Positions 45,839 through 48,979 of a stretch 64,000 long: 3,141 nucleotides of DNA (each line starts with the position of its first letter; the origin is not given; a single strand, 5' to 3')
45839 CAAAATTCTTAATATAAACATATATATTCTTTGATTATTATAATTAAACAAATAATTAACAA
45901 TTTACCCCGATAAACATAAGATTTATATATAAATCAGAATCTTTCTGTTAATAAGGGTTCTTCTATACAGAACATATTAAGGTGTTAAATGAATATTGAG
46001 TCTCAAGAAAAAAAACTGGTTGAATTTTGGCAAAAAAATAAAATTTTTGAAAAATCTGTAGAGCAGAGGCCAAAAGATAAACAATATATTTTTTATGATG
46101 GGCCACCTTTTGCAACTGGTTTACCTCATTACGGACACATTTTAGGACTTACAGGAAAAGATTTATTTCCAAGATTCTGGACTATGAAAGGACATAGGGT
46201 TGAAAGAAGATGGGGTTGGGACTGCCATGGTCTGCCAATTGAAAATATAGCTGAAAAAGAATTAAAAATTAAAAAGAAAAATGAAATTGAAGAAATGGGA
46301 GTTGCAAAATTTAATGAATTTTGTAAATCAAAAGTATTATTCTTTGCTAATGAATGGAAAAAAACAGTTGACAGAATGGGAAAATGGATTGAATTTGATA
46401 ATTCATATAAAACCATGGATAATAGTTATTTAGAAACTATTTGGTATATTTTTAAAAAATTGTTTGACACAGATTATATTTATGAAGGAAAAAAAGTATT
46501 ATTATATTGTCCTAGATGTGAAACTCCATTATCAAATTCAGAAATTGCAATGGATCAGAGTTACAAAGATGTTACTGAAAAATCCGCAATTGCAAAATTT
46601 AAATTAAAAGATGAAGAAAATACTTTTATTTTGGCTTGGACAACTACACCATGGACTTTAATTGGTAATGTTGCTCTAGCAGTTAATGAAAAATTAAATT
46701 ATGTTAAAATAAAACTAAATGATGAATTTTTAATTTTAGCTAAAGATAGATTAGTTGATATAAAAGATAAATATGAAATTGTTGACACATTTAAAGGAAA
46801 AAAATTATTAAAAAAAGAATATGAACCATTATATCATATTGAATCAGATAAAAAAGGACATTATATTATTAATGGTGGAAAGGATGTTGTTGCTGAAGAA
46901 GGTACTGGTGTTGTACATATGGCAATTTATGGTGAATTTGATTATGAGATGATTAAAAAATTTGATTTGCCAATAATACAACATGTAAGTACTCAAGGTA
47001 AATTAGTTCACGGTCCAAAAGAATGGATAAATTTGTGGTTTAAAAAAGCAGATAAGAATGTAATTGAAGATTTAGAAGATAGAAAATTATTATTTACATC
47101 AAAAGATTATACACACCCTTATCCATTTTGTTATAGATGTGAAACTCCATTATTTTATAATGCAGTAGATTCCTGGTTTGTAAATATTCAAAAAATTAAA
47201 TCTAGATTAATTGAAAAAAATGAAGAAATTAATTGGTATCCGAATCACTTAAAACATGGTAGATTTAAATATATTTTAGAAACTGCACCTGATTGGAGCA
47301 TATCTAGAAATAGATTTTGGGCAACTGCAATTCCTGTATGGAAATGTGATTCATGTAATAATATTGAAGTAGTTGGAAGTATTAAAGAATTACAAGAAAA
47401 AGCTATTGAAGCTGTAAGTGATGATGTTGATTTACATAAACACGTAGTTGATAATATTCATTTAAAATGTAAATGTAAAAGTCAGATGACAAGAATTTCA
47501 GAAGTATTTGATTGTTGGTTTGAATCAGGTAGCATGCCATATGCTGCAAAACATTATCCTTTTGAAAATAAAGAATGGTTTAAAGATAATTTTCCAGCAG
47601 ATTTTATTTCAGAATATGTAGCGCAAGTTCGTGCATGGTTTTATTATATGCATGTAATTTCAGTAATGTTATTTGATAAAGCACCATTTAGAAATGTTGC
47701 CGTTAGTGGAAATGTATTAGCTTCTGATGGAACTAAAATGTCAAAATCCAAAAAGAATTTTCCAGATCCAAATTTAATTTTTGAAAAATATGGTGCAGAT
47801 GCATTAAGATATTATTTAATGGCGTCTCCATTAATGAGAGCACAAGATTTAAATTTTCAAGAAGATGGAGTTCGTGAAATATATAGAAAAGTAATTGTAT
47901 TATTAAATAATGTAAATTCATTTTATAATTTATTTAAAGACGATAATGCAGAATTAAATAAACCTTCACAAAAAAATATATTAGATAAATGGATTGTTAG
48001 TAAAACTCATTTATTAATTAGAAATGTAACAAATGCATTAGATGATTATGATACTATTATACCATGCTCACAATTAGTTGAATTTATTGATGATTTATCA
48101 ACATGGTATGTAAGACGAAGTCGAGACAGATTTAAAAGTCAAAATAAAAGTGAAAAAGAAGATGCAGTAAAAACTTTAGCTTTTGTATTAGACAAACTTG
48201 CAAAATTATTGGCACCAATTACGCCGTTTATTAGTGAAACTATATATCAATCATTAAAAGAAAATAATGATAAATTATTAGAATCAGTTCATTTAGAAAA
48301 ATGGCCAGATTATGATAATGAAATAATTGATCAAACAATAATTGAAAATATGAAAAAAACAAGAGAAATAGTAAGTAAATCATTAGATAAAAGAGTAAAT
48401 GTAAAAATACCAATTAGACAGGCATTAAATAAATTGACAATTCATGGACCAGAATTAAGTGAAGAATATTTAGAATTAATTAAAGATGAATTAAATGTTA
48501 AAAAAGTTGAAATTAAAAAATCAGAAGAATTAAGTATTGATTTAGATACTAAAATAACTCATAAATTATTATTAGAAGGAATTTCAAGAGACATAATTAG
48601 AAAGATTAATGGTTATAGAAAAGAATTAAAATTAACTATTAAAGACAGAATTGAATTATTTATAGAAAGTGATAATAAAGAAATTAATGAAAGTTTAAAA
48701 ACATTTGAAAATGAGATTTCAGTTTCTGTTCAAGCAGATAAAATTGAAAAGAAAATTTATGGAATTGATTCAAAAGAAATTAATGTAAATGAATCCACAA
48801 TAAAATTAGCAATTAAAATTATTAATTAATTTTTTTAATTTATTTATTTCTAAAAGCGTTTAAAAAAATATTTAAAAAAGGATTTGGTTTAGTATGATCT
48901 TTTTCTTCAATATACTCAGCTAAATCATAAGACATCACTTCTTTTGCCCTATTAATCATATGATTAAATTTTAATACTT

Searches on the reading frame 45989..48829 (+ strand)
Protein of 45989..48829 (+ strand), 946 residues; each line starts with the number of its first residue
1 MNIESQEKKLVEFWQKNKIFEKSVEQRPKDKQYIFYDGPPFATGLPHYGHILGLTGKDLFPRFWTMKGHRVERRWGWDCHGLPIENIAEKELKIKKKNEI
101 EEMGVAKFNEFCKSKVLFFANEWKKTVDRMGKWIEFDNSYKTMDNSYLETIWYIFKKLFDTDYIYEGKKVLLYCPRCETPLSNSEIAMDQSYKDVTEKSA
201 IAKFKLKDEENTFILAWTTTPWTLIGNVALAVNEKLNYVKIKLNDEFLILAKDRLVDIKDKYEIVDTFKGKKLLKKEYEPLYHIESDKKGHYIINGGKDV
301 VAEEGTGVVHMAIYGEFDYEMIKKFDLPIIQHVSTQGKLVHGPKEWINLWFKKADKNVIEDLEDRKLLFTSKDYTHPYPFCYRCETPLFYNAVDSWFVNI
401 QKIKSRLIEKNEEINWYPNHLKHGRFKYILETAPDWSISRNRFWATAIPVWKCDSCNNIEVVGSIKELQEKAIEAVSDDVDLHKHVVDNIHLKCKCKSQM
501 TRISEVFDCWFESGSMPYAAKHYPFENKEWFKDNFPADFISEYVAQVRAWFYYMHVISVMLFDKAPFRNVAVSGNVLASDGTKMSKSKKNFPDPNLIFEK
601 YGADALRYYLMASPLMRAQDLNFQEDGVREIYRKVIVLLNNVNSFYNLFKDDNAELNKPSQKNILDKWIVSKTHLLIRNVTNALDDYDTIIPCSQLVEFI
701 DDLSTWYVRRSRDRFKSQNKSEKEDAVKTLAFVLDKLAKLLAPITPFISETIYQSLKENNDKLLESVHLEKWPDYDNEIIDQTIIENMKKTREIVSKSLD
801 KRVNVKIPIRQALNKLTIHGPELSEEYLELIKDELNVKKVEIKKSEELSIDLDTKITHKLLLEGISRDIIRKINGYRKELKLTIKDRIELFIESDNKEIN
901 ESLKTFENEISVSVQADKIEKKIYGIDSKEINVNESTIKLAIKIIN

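Call 74: search_protein_families(library=pfam, proteins=[window:45989-48829:+], max_evalue=0.0001)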
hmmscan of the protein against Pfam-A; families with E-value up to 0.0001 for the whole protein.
window:45989-48829:+ (946 aa): 4 families
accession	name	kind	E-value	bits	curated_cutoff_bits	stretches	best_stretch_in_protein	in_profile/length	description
PF00133.28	tRNA-synt_1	-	1.8e-128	429.3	22.7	1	10-620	2-412/414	tRNA synthetases class I (I, L, M and V)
PF08264.19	Anticodon_1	-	2.9e-30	105.5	25.1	1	666-813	1-144/148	Anticodon-binding domain of tRNA ligase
PF09334.17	tRNA-synt_1g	-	3.1e-21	76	20.1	2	40-188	8-137/391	tRNA synthetases class I (M)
PF19302.4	DUF5915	-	2.2e-16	60.4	27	1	787-943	41-193/195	Domain of unknown function (DUF5915)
